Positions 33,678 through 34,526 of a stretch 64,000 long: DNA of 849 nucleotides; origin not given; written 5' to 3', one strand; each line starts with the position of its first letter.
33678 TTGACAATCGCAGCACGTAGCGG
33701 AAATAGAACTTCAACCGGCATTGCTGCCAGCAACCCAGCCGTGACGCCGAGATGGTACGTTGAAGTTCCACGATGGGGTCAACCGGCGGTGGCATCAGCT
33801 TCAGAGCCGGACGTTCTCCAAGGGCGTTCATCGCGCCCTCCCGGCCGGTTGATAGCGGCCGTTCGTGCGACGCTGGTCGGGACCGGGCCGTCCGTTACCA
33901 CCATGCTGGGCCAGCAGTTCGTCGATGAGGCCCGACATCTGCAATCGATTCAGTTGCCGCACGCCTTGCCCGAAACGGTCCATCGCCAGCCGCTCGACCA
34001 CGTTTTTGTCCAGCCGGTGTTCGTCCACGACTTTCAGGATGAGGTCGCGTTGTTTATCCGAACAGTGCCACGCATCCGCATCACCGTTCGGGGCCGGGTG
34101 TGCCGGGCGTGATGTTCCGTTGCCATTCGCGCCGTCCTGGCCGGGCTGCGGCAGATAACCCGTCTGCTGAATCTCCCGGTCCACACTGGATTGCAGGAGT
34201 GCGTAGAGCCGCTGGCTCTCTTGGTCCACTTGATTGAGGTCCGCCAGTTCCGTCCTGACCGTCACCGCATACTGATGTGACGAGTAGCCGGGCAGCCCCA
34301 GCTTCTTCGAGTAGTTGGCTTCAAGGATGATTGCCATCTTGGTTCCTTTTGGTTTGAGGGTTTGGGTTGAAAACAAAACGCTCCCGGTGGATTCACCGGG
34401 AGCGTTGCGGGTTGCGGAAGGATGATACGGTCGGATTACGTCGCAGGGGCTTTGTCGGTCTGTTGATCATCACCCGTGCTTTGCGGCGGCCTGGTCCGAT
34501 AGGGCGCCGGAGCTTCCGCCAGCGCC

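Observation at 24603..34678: Seventeen-gene translationally coupled operon of DNA-transaction proteins and small unknowns, with no phage, conjugation or replication-initiator hallmarks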

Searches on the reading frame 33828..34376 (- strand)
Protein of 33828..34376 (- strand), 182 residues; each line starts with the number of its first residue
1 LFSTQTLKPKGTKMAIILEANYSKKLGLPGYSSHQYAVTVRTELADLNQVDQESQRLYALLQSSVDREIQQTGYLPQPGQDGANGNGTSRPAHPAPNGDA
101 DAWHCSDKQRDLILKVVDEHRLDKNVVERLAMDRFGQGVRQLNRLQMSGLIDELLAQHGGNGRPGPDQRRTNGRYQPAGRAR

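Call 6: search_protein_families(library=pfam, proteins=[window:33828-34376:-], max_evalue=0.01)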
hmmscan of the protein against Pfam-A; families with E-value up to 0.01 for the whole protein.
window:33828-34376:- (182 aa): 0 families

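Call 30: search_protein_families(library=pfam, proteins=[window:33828-34337:-], max_evalue=1)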
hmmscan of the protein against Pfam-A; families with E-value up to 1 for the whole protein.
window:33828-34337:- (169 aa): 0 families

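Call 31: search_protein_families(library=phrogs, proteins=[window:33828-34337:-], max_evalue=0.01)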
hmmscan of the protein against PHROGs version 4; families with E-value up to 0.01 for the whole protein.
window:33828-34337:- (169 aa): 0 families

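Call 43: find_homologous_proteins(query=window:33828-34337:-, max_evalue=0.001)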
Query window:33828-34337:- (169 aa): 2463 proteins with E <= 0.001 among 2491 candidates; the best 120 are listed.
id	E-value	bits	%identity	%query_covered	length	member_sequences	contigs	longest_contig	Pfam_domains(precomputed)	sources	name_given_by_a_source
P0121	9.2e-108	376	100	100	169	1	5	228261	-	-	-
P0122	8.4e-93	327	86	100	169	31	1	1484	-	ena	-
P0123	7.4e-84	298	82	100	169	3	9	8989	-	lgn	-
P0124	1.8e-80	287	80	100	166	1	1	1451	-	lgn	-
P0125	9.7e-78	278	78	100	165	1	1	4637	-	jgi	jgi:hypothetical protein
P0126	2.1e-77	277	78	100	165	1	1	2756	-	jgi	jgi:hypothetical protein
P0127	2.1e-75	270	78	100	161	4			-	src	-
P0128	7.6e-69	249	71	100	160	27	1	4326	-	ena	-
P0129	8.8e-69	249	73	100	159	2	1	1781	-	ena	-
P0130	2.2e-65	238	72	100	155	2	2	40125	-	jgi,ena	-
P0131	1.7e-62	228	70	100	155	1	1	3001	-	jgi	-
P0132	3.0e-60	221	68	95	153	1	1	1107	-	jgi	-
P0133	1.2e-58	216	65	90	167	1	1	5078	-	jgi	jgi:hypothetical protein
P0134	7.4e-58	213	69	87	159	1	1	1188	-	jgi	-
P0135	1.0e-57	213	67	100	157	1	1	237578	-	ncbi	-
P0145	2.1e-56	209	59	99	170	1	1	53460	-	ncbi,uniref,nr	ncbi:hypothetical protein H5P28_15300 [Ruficoccus amylovorans]|uniref:Uncharacterized protein n=1 Ta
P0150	4.3e-56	208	59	95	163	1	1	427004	-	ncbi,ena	-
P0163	3.0e-55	205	65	98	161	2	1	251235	-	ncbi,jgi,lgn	-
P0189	1.9e-54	202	58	99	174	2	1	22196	-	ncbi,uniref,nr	ncbi:hypothetical protein H5P28_00505 [Ruficoccus amylovorans]|uniref:Uncharacterized protein n=1 Ta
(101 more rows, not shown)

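Call 44: find_encoding_contigs(protein=P0150, flank=10000, max_places=1)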
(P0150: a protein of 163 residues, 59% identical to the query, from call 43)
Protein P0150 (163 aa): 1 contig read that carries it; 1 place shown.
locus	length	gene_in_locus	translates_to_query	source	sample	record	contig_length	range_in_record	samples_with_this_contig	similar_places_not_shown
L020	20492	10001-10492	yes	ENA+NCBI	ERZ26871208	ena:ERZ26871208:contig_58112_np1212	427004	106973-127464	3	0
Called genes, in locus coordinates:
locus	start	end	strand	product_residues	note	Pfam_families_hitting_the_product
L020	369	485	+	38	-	-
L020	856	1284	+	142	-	-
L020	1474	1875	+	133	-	PF05593:RHS_repeat (weak), PF25023:TEN_YD-shell (weak), PF05593:RHS_repeat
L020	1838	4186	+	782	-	PF05593:RHS_repeat (faint), PF25023:TEN_YD-shell, PF07591:PT-HINT, PF14890:Intein_splicing (faint)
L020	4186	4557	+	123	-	-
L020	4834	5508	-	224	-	-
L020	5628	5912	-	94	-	-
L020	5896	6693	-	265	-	PF13191:AAA_16 (weak), PF13401:AAA_22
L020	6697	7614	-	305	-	PF00665:rve, PF13683:rve_3 (weak)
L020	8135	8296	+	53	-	-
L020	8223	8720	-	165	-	-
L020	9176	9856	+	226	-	-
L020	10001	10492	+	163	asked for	-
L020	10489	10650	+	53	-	-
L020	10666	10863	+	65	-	-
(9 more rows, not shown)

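Call 45: find_encoding_contigs(protein=P0163, flank=10000, max_places=1)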
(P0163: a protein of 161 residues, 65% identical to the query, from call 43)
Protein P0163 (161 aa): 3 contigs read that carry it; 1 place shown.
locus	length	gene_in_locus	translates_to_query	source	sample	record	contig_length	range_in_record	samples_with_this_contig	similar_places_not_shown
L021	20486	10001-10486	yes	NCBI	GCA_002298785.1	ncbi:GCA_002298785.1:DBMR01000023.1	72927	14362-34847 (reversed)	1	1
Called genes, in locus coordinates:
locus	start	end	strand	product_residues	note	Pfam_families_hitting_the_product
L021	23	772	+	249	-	PF13483:Lactamase_B_3, PF12706:Lactamase_B_2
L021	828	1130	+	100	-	-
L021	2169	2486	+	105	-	-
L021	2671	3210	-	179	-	PF00075:RNase_H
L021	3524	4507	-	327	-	PF07953:Toxin_R_bind_N (faint), PF13385:Laminin_G_3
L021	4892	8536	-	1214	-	PF17957:Big_7, PF07495:Y_Y_Y (faint), PF17957:Big_7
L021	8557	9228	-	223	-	-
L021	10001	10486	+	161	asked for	-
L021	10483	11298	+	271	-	PF12705:PDDEXK_1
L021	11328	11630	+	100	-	-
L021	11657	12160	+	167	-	PF04002:RadC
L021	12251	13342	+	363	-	PF05406:WGR (weak), PF01068:DNA_ligase_A_M (weak)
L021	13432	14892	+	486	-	-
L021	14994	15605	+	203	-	PF15887:Peptidase_Mx (faint)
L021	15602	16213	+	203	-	PF13529:Peptidase_C39_2 (weak)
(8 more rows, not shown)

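Call 46: find_encoding_contigs(protein=P0145, flank=10000, max_places=1)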
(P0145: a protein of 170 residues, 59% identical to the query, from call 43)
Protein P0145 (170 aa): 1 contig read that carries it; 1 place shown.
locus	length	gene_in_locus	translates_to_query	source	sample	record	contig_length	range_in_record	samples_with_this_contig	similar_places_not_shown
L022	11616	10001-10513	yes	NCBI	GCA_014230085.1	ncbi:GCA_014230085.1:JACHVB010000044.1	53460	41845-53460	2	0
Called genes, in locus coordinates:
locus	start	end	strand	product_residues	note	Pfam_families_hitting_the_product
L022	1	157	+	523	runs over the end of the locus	PF04932:Wzy_C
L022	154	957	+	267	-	PF00793:DAHP_synth_1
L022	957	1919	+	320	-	PF01380:SIS, PF00571:CBS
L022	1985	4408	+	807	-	PF16126:DUF4838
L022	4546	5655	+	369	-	PF01073:3Beta_HSD, PF01370:Epimerase, PF02719:Polysacc_synt_2, PF04321:RmlD_sub_bind, PF07993:NAD_binding_4, PF13460:NAD_binding_10 (weak), PF16363:GDP_Man_Dehyd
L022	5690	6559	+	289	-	PF00483:NTP_transferase, PF12804:NTP_transf_3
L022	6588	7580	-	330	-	PF01073:3Beta_HSD, PF01370:Epimerase, PF02719:Polysacc_synt_2 (weak), PF04321:RmlD_sub_bind, PF13460:NAD_binding_10, PF16363:GDP_Man_Dehyd, PF07993:NAD_binding_4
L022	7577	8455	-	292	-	PF00535:Glycos_transf_2, PF10111:Glyco_tranf_2_2 (weak), PF13641:Glyco_tranf_2_3 (weak)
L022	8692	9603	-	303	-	PF20434:BD-FAE, PF07859:Abhydrolase_3, PF00326:Peptidase_S9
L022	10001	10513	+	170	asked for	-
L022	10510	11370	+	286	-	PF12705:PDDEXK_1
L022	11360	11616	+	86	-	?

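Call 62: find_encoding_contigs(protein=P0121, flank=10000, max_places=5)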
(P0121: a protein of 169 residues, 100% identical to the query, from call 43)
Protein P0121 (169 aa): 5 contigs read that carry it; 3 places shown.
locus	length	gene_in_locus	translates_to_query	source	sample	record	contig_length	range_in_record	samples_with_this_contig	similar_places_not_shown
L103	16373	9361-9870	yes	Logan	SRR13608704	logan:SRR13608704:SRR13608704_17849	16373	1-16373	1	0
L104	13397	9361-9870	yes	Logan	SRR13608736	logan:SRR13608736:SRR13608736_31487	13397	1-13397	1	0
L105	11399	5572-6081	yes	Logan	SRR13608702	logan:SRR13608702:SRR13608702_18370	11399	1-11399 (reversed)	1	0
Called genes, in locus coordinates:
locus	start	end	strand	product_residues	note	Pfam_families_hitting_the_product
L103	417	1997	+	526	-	PF09660:DUF2397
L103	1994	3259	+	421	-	PF09661:DUF2398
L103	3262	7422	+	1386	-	PF13558:SbcC_Walker_B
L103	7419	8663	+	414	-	PF11796:DUF3323, PF09664:DUF2399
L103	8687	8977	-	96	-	-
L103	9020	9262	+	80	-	-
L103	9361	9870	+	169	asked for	-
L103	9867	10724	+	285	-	PF12705:PDDEXK_1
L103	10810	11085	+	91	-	-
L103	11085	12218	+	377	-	PF05406:WGR (faint), PF09414:RNA_ligase (weak), PF01068:DNA_ligase_A_M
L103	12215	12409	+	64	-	-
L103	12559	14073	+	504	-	-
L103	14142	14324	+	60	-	-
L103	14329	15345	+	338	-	PF11348:DUF3150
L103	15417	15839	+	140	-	-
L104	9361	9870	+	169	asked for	-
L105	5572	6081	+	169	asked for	-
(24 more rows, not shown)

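Call 65: predict_structure(alignment_id=A3)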
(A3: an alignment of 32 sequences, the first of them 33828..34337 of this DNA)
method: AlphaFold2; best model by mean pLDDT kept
length: 169 residues; sequences in the alignment: 32
mean_pLDDT: 64.7   pTM: 0.32
mean pLDDT of the five models: 64.7, 63.4, 62.6, 60.0, 59.9
residues with pLDDT >= 90: 0; 70-90: 88; 50-70: 40; < 50: 41
segments of 3 or more residues with pLDDT < 50: 67-78, 83-87, 147-156, 158-163, 165-169
pLDDT, mean of each block of 10 residues (from residue 1): 73 62 74 79 80 68 50 41 49 72 73 76 77 76 59 44 45
secondary structure, 60 per line:
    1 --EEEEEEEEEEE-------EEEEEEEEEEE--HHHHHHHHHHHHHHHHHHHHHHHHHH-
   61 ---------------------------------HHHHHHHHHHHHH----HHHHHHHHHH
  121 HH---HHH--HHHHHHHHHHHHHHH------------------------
elements in order: E3-13 E21-31 H34-59 H94-106 H111-122 H131-145

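Call 69: fold_search(model_id=the predicted structure, library=pdb)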
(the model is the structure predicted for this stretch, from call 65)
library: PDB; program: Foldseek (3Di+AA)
matches with E <= 10: 134; with E <= 0.001: 0
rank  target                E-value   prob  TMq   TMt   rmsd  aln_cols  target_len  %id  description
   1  2jxn_MODEL_1_A        1.0e-01  0.51  0.23  0.31  16.4       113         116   12  Solution Structure of S. cerevisiae PDCD5-like Protein Ymr074cp (released 2008-12-02)
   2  2dam_MODEL_1_A        1.0e+00  0.18  0.18  0.35  12.3        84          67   13  Solution Structure of the Novel Identified UBA-like Domain in the N-terminal of Human ETEA Protein (released 2006-06-14)
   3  6z9q_V                2.2e+00  0.02  0.12  0.09  16.3       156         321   10  Transcription termination intermediate complex 2 (released 2020-11-04)
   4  8wi7_w                2.3e+00  0.05  0.16  0.12  19.5       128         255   15  Cryo- EM structure of Mycobacterium smegmatis 70S ribosome, bS1 and RafH. (released 2024-02-28)
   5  4yfk_A                2.3e+00  0.02  0.13  0.08  20.7       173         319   11  Escherichia coli RNA polymerase in complex with squaramide compound 8. (released 2015-03-11)
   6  6m9k_F                2.5e+00  0.77  0.30  0.76   1.7        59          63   10  Crystal structure of lambda exonuclease in complex with the Red beta C-terminal domain (released 2019-01-02)
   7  2ahj_D                2.5e+00  0.15  0.23  0.19  13.3        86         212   15  NITRILE HYDRATASE COMPLEXED WITH NITRIC OXIDE (released 1999-01-27)
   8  9dxd_A                2.5e+00  0.04  0.17  0.07  19.7       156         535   12  attLmm bound serine integrase and RDF complex in the pre-rotation state (released 2026-01-21)
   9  8igr_G                2.5e+00  0.03  0.12  0.08  22.5       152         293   10  Cryo-EM structure of CII-dependent transcription activation complex (released 2023-05-17)
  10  6m9k_E                2.6e+00  0.69  0.30  0.71   2.0        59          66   12  Crystal structure of lambda exonuclease in complex with the Red beta C-terminal domain (released 2019-01-02)
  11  7ood_r                2.8e+00  0.09  0.15  0.18  18.2        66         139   12  Mycoplasma pneumoniae 50S subunit of ribosomes in chloramphenicol-treated cells (released 2022-05-25)
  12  4n4r_B                3.2e+00  0.12  0.17  0.18   8.1        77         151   10  Structure basis of lipopolysaccharide biogenesis (released 2014-06-25)
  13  2qux_M                3.2e+00  0.08  0.18  0.24   8.2        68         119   18  PP7 coat protein dimer in complex with RNA hairpin (released 2007-12-18)
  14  4rh8_A                3.2e+00  0.08  0.16  0.19  10.8        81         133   14  Crystal structure of the outer membrane lipopolysaccharide transport protein LptE (RlpB) from Escherichia coli in the  (released 2015-11-11)
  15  9dvi_B                3.2e+00  0.04  0.20  0.16  17.1       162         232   15  Hetero-hexameric Hsp70-Hsp40-DafA complex (released 2025-10-22)
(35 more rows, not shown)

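Call 91: search_solved_structures(query=A3, max_evalue=10)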
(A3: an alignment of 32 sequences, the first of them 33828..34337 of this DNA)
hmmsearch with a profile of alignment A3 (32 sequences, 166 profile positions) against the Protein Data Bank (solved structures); distinct sequences matched with E-value up to 10: 2.
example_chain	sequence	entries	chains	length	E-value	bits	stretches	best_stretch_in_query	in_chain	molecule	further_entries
5le2_A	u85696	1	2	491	0.069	16.2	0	109-152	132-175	DDD_D12_15_D12_15_D12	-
5lec_A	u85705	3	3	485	0.8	12.8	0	114-148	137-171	DDD_D12_12_D12_12_D12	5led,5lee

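Call 100: search_protein_representatives(alignment_id=A3)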
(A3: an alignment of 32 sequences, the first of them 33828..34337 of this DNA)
Query: 32 sequences, 166 profile positions. Proteins with E-value up to 0.001 (for the whole library): 957; up to 1e-10: 565; up to 1e-30: 164. The best 150 are listed.
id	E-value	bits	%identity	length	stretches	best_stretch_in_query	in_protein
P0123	1.6e-79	281.9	-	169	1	1-166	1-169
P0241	2.3e-74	265.1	-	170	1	1-165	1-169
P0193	1.1e-70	253.1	-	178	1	1-162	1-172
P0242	7.8e-62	224.3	-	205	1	1-149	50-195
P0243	1.1e-60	220.6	-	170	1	1-153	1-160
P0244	3.9e-59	215.5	-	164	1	1-152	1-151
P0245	5.6e-59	215.0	-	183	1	1-164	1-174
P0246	4.3e-58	212.1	-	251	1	1-160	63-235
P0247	6.1e-57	208.4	-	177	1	1-161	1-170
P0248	6.9e-57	208.2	-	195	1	1-151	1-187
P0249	1.2e-55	204.2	-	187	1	1-159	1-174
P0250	2.4e-55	203.2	-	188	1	1-148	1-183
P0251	6.1e-55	201.9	-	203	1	1-150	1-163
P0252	3.1e-54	199.6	-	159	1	1-153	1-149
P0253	3.3e-54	199.5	-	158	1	1-155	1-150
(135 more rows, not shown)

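Call 105: search_protein_families(library=padloc, proteins=[window:33828-34337:-], max_evalue=0.01)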
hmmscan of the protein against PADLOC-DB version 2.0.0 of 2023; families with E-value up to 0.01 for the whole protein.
window:33828-34337:- (169 aa): 0 families

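Call 107: find_related_loci(query=A3, collection=viral_contigs, flank=10000)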
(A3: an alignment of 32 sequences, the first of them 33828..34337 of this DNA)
Query A3 (169 aa) in viral_contigs; peptide patterns used: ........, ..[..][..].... (x = any residue, [..] = any of these).
36 stretches matched a pattern; 4 encode a relative of the query (tblastn E <= 1e-3); 4 distinct loci.
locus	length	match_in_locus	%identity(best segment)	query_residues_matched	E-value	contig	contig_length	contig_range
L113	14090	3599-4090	41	1-150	5e-38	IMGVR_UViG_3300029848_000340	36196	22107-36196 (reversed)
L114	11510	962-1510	40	1-165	6e-35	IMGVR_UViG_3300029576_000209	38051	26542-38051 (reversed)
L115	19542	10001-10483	42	1-142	3e-33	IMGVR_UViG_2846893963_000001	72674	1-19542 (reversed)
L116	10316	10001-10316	66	1-114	4e-31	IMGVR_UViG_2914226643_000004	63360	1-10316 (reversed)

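Call 109: search_dna_similar(query=L116:1543-2904:+, collection=phages, mode=protein, max_rows=6, max_evalue=0.00001)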
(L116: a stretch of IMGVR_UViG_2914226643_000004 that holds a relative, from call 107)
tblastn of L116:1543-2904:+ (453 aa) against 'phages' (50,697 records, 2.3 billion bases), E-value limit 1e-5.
Records with a match: 1681; places in all: 1682; records where one place covers at least 80% of the query: 1025.
Best place of each record, by identity: <60% 1681.
By first word of the organism name: Mycobacterium 296; Staphylococcus 124; Acinetobacter 114; Escherichia 100; Pseudomonas 94; Bacillus 90; Salmonella 83; Gordonia 76; Paenibacillus 68; Bacteriophage 60; and 101 more.
By host as written in the record: - 208; Mycobacterium smegmatis mc2 155 196; Gordonia terrae 3612 64; Acinetobacter baumannii 52; Mycobacterium smegmatis mc#155 51; Escherichia coli 43; Erwinia amylovora 41; Pseudomonas aeruginosa 37; and 432 more.
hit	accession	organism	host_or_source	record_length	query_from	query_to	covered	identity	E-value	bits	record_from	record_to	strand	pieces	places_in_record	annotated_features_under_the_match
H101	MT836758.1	Bacteriophage sp.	human fecal samples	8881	5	442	97%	35.9%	5e-78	270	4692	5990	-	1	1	record has no annotation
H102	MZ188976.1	Cronobacter phage JK004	Cronobacter sakazakii ATCC 29544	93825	8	444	96%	35.4%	1e-71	251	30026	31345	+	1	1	hypothetical protein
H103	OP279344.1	Escherichia phage P1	Escherichia coli strain MG1655 Z1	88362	2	444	98%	34.8%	7e-69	243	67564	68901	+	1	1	ban: Ban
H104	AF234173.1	Escherichia phage P1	-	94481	2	444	98%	34.8%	7e-69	243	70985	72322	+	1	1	ban: Ban | 100 pct identical (0 gaps) to fragment of P1 sequence deposited as ... | promoter (x2) | minus_35_signal (x2) | minus_10_signal (x2)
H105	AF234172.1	Escherichia phage P1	-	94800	2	444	98%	34.8%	7e-69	243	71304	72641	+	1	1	ban: Ban | 100 pct identical (0 gaps) to fragment of P1 sequence deposited as ... | promoter (x2) | minus_35_signal (x2) | minus_10_signal (x2)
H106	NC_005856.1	Escherichia phage P1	Escherichia coli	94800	2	444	98%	34.8%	7e-69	243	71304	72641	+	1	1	ban: DnaB-like replicative helicase | 100 pct identical (0 gaps) to fragment of P1 sequence deposited as ... | promoter (x2) | minus_35_signal (x2) | minus_10_signal (x2)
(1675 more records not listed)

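Call 110: search_dna_similar(query=L114:3560-5218:-, collection=phages, mode=protein, max_rows=6, max_evalue=0.00001)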
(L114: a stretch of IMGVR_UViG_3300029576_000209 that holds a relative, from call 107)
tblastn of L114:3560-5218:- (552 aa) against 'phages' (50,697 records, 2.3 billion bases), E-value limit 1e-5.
Records with a match: 1930; places in all: 1932; records where one place covers at least 80% of the query: 0.
Best place of each record, by identity: <60% 1930.
By first word of the organism name: Mycobacterium 507; Streptococcus 261; Vibrio 243; Klebsiella 84; Pseudomonas 82; Escherichia 73; Salmonella 60; Brucella 40; Lactobacillus 36; Bacteriophage 33; and 87 more.
By host as written in the record: Mycobacterium smegmatis mc2 155 366; - 242; Streptococcus thermophilus 102; Mycobacterium smegmatis mc#155 80; Vibrio lentus 51; Klebsiella pneumoniae 47; Escherichia coli 33; Pseudomonas aeruginosa 30; and 457 more.
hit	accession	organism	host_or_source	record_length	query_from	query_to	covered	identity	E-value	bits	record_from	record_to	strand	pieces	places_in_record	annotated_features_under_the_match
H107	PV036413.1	Acutalibacteraceae phage NatCom_991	Acutalibacteraceae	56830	54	491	79%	25.9%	6e-21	103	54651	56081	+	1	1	hypothetical protein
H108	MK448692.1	Streptococcus phage Javan173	Streptococcus entericus DSM_14446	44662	143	506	66%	31.1%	3e-36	150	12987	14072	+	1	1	DNA helicase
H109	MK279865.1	Mycobacterium phage Mecca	Mycobacterium smegmatis mc2 155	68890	113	549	79%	25.9%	9e-17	90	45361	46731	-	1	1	51: DNA helicase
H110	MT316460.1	Mycobacterium phage Kimbrough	Mycobacterium smegmatis mc#155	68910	113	549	79%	25.9%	9e-17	90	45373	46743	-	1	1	52: DNA helicase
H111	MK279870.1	Mycobacterium phage Omniscient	Mycobacterium smegmatis mc2 155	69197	113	549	79%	25.9%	9e-17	90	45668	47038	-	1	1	52: DNA helicase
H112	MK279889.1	Mycobacterium phage Valjean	Mycobacterium smegmatis mc2 155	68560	113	549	79%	25.9%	1e-16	90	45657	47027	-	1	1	52: DNA helicase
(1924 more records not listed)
